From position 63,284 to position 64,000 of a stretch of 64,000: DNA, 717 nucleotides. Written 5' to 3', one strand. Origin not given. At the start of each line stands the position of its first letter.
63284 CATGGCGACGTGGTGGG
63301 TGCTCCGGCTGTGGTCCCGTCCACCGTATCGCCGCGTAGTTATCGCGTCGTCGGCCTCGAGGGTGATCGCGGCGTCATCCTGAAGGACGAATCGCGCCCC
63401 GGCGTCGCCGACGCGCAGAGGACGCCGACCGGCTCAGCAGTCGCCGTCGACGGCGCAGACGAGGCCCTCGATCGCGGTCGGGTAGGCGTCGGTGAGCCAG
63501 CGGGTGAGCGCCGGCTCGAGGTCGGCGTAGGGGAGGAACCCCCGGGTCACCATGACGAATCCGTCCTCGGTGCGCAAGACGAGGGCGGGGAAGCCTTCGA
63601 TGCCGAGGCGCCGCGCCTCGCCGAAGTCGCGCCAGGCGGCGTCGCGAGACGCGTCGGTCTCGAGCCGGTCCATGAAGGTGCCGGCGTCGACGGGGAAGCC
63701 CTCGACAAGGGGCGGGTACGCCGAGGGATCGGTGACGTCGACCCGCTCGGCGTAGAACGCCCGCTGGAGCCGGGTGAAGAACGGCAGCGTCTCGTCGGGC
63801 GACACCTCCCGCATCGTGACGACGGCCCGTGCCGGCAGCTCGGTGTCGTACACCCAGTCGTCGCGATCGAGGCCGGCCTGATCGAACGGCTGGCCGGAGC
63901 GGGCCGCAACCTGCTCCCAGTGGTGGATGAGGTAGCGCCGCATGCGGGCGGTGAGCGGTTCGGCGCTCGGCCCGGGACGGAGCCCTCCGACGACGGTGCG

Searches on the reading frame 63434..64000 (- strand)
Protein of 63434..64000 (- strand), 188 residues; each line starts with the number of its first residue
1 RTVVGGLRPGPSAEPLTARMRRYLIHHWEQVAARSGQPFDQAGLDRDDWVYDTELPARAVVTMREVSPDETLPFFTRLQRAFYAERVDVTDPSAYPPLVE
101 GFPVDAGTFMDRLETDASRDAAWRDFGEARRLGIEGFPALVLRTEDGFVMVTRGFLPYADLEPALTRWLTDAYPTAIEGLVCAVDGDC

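Call 23: search_protein_families(library=pfam, proteins=[window:63434-64000:-], max_evalue=0.001)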
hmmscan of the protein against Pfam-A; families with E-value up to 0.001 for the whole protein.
window:63434-64000:- (188 aa): 1 family
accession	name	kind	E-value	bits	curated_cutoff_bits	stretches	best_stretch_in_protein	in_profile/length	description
PF01323.26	DSBA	-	0.00012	22.4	25.6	1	21-145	57-175/191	DSBA-like thioredoxin domain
